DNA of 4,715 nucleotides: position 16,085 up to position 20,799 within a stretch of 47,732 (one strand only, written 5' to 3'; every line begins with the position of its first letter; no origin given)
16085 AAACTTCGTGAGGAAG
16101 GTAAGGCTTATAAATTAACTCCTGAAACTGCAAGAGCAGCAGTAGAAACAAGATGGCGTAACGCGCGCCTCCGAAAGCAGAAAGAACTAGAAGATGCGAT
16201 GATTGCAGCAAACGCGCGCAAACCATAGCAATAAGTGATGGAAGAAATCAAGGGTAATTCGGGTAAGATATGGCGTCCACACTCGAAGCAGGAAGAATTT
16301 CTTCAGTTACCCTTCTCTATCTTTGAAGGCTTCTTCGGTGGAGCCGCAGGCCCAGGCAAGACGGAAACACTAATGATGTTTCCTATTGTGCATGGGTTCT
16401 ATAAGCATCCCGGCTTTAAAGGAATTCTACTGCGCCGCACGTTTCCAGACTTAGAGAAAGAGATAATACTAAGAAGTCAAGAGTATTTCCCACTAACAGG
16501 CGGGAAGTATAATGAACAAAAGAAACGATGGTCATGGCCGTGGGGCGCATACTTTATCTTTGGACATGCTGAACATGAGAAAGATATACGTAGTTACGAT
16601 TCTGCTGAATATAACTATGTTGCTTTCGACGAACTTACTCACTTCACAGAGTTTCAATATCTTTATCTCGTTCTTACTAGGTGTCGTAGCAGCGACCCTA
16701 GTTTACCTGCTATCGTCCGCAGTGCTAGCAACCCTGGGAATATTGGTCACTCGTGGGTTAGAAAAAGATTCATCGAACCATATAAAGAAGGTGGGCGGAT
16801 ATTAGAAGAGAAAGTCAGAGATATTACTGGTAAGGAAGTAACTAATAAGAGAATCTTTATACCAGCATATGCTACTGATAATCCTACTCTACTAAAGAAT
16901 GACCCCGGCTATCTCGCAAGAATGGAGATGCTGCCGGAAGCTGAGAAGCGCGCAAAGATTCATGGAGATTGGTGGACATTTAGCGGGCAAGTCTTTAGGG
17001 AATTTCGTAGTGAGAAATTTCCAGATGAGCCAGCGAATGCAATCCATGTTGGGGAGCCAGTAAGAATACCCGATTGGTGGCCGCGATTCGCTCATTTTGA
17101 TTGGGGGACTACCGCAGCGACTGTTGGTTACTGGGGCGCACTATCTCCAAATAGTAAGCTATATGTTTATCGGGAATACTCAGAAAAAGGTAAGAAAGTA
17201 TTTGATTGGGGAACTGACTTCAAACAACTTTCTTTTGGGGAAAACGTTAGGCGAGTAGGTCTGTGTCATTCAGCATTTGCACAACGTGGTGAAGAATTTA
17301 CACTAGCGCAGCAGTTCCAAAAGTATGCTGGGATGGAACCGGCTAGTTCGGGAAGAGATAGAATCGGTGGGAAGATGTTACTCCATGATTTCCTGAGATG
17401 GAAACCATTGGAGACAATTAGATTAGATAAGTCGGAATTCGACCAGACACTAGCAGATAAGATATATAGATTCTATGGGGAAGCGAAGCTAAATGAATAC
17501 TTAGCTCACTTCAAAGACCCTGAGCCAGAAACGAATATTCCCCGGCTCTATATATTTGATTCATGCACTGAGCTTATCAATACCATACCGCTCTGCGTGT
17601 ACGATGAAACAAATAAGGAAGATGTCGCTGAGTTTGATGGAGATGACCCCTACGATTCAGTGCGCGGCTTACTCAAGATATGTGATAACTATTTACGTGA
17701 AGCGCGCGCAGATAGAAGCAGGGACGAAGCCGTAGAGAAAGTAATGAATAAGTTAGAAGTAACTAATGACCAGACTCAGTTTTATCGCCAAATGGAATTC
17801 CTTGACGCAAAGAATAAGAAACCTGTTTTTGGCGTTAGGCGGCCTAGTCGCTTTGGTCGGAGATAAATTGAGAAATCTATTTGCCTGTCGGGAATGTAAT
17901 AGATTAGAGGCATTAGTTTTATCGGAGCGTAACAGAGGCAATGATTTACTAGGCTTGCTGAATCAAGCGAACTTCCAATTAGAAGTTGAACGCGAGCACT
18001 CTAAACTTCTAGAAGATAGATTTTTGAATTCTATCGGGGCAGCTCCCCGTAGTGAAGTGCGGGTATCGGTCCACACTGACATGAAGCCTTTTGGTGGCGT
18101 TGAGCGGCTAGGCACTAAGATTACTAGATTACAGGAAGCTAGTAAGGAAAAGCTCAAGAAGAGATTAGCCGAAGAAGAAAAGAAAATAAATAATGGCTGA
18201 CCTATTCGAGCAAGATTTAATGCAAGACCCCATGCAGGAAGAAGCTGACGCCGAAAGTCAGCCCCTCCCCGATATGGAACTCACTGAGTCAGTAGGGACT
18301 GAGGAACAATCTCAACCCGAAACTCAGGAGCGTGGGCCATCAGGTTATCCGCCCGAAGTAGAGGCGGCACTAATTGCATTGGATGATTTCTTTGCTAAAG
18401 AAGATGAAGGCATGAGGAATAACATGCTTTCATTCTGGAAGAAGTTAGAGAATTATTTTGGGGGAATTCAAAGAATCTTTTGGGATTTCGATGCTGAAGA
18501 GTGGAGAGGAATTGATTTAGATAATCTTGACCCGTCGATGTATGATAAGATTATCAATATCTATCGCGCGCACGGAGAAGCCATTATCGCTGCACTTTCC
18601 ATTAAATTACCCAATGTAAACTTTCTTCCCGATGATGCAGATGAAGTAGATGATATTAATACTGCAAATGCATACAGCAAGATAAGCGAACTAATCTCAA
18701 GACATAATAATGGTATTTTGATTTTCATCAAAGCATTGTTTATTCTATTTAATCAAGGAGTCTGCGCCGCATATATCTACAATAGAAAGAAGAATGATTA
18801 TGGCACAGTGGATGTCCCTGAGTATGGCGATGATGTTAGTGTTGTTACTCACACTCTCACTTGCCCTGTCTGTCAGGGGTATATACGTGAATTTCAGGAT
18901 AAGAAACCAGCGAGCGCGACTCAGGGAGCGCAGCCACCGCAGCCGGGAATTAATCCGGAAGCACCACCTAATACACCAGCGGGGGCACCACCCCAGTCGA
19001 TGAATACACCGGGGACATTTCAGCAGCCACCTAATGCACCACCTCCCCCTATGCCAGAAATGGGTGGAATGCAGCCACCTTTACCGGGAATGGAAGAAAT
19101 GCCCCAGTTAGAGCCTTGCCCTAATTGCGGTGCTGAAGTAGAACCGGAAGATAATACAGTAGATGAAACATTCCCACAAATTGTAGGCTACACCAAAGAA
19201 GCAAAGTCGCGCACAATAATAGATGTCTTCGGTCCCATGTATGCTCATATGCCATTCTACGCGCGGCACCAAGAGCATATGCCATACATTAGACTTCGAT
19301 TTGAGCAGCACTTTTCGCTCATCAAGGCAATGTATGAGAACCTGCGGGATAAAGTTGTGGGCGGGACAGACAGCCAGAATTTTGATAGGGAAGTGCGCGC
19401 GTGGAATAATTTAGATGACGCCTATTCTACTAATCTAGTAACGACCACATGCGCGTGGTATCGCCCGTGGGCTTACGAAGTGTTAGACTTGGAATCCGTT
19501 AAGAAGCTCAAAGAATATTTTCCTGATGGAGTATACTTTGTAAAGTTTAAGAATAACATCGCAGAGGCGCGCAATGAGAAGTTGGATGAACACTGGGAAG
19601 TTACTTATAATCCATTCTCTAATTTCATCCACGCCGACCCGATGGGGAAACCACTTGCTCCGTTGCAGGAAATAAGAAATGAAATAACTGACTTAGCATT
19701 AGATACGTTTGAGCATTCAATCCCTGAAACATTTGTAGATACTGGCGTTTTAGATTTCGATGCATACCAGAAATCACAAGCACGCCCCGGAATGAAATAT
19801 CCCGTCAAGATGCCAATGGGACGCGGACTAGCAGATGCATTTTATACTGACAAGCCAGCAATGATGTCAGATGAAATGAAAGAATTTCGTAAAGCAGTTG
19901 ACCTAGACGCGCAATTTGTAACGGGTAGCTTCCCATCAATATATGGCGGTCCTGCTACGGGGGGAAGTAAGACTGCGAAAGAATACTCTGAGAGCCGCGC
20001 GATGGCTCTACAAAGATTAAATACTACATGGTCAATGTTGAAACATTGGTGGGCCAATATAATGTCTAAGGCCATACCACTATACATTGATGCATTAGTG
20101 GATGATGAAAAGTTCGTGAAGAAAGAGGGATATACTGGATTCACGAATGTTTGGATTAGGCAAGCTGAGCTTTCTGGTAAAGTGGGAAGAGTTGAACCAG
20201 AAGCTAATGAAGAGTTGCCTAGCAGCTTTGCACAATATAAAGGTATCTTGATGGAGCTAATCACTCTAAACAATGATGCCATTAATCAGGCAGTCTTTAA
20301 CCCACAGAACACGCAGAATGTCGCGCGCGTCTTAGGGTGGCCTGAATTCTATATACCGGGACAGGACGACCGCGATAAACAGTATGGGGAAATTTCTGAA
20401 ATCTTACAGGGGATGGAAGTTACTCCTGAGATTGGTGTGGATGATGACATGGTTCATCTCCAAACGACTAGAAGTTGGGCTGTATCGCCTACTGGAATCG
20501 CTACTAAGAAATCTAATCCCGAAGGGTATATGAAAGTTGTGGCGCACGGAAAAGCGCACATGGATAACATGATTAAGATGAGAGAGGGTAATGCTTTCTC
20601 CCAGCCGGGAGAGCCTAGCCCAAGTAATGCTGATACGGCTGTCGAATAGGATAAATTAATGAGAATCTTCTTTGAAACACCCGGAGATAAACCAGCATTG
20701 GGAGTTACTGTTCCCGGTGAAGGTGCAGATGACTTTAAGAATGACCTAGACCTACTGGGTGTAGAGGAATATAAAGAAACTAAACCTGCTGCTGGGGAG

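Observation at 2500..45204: Strong, specific over-representation of the palindrome GCGCGC across the genome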

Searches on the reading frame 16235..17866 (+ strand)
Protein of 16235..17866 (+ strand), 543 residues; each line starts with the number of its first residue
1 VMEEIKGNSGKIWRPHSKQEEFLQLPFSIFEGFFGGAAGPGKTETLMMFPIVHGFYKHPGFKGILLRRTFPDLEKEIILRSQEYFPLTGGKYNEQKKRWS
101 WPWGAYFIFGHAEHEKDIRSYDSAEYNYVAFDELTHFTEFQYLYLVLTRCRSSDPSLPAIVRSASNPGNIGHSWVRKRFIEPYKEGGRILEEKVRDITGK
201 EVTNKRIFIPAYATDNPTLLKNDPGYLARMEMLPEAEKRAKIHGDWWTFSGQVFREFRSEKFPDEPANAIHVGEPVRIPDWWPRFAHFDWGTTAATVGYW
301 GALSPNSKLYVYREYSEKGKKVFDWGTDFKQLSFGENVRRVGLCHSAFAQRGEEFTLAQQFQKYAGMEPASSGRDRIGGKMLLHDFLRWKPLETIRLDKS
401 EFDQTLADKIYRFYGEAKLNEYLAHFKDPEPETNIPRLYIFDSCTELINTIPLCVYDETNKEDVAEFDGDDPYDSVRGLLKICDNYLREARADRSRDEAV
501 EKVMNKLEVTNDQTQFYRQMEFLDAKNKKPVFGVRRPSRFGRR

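Call 6: search_protein_families(library=pfam, proteins=[window:16235-17866:+])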
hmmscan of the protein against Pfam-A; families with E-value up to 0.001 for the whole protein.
window:16235-17866:+ (543 aa): 2 families
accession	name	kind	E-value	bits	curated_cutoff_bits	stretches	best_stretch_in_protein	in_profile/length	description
PF03237.21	Terminase_6N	-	1.2e-09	38.6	22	1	34-258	2-212/215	Terminase large subunit, T4likevirus-type, N-terminal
PF04466.19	Terminase_3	-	0.00062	19.8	23.2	0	93-185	68-154/201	Phage terminase large subunit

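Call 10: search_dna_similar(query=window:16235-17866:+, collection=phages, mode=protein, max_rows=25)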
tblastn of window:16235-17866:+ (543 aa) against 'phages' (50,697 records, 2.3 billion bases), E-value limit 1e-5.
Records with a match: 1102; places in all: 1103; records where one place covers at least 80% of the query: 214.
Best place of each record, by identity: <60% 1102.
By first word of the organism name: Escherichia 222; Pseudomonas 159; Rheinheimera 115; Salmonella 114; Arthrobacter 72; Vibrio 41; Xanthomonas 39; Stenotrophomonas 37; Erwinia 31; Achromobacter 28; and 53 more.
By host as written in the record: Rheinheimera sp. BAL341 115; - 101; Escherichia coli 70; Pseudomonas aeruginosa 59; Arthrobacter sp. ATCC 21022 54; Pseudomonas aeruginosa PAO1 32; Escherichia coli K-12 MG1655 32; Stenotrophomonas maltophilia 18; and 281 more.
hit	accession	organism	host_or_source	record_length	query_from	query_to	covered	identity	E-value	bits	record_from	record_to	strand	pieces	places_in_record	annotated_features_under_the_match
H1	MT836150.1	Bacteriophage sp.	human fecal samples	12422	12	477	86%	34.0%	1e-54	205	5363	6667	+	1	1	record has no annotation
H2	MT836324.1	Bacteriophage sp.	human fecal samples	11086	2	480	88%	32.0%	1e-56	210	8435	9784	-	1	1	record has no annotation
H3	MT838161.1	Bacteriophage sp.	human fecal samples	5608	12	480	86%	32.6%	2e-56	209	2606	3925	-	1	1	record has no annotation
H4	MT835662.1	Bacteriophage sp.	human fecal samples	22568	4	480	88%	32.0%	3e-55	206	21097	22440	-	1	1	record has no annotation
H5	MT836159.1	Bacteriophage sp.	human fecal samples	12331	8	480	87%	31.5%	3e-54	203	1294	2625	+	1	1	record has no annotation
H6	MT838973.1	Bacteriophage sp.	human fecal samples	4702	12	480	86%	31.8%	4e-56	209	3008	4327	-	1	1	record has no annotation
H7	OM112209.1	Bacillus phage PK1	Bacillus sp. (in: Bacteria)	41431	42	480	81%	33.7%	2e-60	221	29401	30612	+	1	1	terminase large subunit protein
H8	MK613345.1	Roseobacter phage CRP-3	Rhodobacteraceae bacterium FZCC0040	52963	12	477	86%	30.6%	2e-44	175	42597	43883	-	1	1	terminase large subunit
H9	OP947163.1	Rhodobacteraceae phage LS06-2018-MD07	-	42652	12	464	83%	30.8%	8e-45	176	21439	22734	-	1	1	terminase large subunit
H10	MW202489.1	Bacteriophage sp.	Manatee Spring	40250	2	477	88%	27.7%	2e-28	126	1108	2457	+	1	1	large subunit terminase | cyclic nucleotide-binding domain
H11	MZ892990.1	Roseobacter phage CRP-345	Rhodobacteraceae bacterium FZCC0042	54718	55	477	78%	31.1%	1e-43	172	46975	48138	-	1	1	terminase large subunit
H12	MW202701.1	Caudoviricetes sp.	Manatee Spring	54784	55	480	78%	30.9%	1e-46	181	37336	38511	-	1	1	large subunit terminase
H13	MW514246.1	Roseobacter phage CRP-9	Rhodobacteraceae bacterium FZCC0023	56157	42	477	80%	30.0%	1e-36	151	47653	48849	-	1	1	terminase large subunit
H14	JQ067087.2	Pseudomonas phage PaMx11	Pseudomonas aeruginosa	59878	12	477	86%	28.1%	1e-27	124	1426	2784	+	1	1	terL: putative terminase large subunit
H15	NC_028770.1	Pseudomonas phage PaMx11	Pseudomonas aeruginosa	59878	12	477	86%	28.1%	1e-27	124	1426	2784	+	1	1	terL: terminase large subunit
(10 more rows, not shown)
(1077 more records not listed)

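Call 12: find_encoding_contigs(protein=window:16235-17866:+, flank=10000, max_places=6)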
Protein window:16235-17866:+ (543 aa): no gene with exactly this product is on record in the collection.

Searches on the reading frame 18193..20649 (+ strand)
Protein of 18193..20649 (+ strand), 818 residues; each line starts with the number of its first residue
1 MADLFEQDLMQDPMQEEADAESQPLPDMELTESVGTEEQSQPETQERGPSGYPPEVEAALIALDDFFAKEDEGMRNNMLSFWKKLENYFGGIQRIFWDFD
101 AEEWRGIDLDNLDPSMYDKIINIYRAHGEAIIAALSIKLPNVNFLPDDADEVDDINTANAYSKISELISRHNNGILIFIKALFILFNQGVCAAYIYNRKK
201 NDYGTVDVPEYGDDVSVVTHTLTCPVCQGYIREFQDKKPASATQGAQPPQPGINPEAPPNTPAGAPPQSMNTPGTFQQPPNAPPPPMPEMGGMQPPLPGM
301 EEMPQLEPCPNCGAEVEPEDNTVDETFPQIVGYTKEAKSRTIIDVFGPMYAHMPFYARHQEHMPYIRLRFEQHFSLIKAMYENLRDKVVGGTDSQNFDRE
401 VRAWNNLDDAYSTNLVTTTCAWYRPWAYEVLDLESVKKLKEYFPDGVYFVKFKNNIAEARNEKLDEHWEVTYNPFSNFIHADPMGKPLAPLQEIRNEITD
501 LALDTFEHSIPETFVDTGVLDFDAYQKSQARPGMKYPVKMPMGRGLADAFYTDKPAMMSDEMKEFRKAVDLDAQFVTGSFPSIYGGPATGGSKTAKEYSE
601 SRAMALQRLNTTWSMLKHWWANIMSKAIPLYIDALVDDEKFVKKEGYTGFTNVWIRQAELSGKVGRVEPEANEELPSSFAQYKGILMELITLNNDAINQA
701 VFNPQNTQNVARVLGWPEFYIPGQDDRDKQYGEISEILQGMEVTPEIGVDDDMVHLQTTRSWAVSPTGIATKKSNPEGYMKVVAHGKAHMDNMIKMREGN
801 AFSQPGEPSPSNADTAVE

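Call 6: search_protein_families(library=pfam, proteins=[window:18193-20649:+])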
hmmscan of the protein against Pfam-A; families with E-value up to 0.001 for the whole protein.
window:18193-20649:+ (818 aa): 0 families

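Call 13: find_related_loci(query=window:18193-20649:+, collection=viral_contigs, flank=10000)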
Query window:18193-20649:+ (818 aa) in viral_contigs; peptide patterns used: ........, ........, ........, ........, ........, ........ (x = any residue, [..] = any of these).
14 stretches matched a pattern; 5 encode a relative of the query (tblastn E <= 1e-3); 5 distinct loci.
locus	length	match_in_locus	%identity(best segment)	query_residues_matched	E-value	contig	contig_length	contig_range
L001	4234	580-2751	36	55-791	7e-147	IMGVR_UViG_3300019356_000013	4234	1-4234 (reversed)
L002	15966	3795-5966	36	55-791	3e-143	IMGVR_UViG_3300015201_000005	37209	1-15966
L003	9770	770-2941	36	55-791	2e-143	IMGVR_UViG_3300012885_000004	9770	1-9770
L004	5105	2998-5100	36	55-768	6e-141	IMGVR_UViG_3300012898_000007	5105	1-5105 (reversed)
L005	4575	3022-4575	36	55-613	2e-97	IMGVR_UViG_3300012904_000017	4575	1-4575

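Call 14: find_homologous_proteins(query=window:18193-20649:+, max_evalue=1e-20)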
Query window:18193-20649:+ (818 aa): 251 proteins with E <= 1e-20 among 6574 candidates; the best 120 are listed.
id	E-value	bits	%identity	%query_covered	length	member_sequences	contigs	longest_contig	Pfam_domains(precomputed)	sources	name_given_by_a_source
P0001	0.0e+0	1921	100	100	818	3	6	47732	-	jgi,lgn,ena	jgi:hypothetical protein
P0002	0.0e+0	1298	68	99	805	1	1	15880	-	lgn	-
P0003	0.0e+0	1280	66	99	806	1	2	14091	-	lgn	-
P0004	0.0e+0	1264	66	98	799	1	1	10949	-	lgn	-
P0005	0.0e+0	1222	64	100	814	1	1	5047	-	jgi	jgi:hypothetical protein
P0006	0.0e+0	1215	67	94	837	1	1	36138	-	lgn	-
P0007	0.0e+0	1212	65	95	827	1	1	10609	-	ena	-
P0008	0.0e+0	1198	64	97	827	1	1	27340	-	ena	-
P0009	0.0e+0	1183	64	97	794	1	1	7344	-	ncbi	-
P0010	0.0e+0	1126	62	96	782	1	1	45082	-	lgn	-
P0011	4.5e-278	943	53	95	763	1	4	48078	-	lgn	-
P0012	2.3e-254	865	52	91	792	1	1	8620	-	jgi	jgi:hypothetical protein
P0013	1.1e-253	862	51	93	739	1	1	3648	-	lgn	-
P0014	3.6e-252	857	49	98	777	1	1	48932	-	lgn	-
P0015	3.6e-252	857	49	98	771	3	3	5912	-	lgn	-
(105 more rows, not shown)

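Call 15: find_encoding_contigs(protein=P0001, flank=10000, max_places=6)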
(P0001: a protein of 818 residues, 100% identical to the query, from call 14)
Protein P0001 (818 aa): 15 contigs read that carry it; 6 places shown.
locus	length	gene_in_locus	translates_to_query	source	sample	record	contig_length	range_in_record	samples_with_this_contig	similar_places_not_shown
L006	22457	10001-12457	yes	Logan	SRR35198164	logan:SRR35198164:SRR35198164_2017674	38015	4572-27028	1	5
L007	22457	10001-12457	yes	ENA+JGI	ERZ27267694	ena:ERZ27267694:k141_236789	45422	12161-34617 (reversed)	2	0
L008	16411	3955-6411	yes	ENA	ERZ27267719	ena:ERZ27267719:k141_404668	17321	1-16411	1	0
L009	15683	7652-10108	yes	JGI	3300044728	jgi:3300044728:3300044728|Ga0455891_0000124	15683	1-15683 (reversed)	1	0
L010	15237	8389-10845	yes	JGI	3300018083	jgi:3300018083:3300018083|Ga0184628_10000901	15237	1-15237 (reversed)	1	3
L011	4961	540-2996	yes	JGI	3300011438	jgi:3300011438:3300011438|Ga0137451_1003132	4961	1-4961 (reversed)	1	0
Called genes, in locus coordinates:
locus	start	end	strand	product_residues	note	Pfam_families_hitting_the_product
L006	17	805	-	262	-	-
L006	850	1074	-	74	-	-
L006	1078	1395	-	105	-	-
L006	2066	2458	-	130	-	-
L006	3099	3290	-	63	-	-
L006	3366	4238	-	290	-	PF23822:DUF7192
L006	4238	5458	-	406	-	PF00004:AAA (weak), PF07728:AAA_5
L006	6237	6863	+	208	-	-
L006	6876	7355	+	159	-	-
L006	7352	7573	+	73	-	PF11195:Tad2-like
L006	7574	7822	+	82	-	-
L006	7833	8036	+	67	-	-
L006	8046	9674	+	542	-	PF03237:Terminase_6N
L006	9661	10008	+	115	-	-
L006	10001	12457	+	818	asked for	-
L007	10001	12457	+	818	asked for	-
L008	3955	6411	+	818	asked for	-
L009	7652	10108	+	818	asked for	-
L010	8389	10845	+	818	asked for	-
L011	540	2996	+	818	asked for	-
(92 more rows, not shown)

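Call 16: find_encoding_contigs(protein=P0010, flank=10000, max_places=3)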
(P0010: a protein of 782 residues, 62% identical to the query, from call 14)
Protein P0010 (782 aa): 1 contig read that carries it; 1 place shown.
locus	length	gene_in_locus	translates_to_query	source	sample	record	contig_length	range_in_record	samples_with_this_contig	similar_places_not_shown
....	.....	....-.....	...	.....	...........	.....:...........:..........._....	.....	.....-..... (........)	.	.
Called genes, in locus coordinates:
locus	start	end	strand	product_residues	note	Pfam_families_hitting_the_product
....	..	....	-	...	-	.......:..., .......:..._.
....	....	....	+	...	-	-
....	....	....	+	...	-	-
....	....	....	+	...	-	-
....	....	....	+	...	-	-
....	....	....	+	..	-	-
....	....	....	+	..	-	-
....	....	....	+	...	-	-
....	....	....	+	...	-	-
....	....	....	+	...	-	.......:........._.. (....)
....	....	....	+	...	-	-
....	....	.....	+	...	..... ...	-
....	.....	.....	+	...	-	-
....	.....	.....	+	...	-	-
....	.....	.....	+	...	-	-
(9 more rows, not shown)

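Call 17: find_encoding_contigs(protein=P0006, flank=10000, max_places=3)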
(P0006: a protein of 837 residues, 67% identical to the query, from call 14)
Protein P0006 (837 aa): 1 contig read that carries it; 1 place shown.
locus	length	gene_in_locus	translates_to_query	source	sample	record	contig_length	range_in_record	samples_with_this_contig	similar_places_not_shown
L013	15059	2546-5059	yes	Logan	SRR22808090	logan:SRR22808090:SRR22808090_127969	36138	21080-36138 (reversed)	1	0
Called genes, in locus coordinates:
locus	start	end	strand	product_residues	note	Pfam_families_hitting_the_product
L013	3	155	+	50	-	?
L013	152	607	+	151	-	PF00961:LAGLIDADG_1 (weak)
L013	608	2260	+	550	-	PF03237:Terminase_6N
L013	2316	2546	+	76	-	-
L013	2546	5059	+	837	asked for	-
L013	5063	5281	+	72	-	-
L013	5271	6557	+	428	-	-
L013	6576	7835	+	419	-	-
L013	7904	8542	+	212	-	-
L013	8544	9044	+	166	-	-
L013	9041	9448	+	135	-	PF00961:LAGLIDADG_1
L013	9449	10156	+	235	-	-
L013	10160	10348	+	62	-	-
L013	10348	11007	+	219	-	-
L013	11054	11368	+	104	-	-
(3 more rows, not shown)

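Call 28: find_related_loci(query=A2, collection=genome_contigs, flank=10000)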
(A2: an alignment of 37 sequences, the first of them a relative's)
Query A2 (818 aa) in genome_contigs; peptide patterns used: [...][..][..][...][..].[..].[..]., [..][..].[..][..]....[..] (x = any residue, [..] = any of these).
50 stretches matched a pattern, but none encodes a relative of the query by tblastn (E <= 1e-3).

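Call 29: find_related_loci(query=A2, collection=viral_contigs, flank=10000)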
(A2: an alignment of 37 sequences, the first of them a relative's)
Query A2 (818 aa) in viral_contigs; peptide patterns used: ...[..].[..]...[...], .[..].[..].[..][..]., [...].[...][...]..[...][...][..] (x = any residue, [..] = any of these).
599 stretches matched a pattern (row limit reached: there are more); 550 encode a relative of the query (tblastn E <= 1e-3); the best 80 are kept; 80 distinct loci.
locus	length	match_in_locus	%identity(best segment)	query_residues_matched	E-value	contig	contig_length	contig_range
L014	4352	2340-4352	68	46-727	0e+0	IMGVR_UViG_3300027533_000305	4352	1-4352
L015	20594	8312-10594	45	56-810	0e+0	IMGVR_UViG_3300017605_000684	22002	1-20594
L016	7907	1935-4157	45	56-804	0e+0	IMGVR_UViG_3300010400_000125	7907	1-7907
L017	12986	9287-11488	43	26-799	0e+0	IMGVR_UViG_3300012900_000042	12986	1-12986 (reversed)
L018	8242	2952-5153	43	26-799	0e+0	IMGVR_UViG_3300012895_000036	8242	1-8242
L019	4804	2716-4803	45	50-790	0e+0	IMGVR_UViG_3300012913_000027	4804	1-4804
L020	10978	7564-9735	43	50-805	0e+0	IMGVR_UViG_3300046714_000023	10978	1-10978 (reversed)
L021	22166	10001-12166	43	27-810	0e+0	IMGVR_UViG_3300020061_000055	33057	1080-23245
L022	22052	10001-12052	42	53-791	0e+0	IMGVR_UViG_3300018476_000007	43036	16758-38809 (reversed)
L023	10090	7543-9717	39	71-789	1e-164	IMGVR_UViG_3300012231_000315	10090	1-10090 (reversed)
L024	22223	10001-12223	38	52-813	3e-163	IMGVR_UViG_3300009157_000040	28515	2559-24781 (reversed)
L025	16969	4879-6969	38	53-801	1e-162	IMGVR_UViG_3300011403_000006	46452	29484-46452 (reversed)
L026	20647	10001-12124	38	52-789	4e-162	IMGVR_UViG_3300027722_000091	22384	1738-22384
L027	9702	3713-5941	38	46-789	8e-162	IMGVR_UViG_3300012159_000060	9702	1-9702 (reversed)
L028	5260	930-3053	37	52-789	1e-163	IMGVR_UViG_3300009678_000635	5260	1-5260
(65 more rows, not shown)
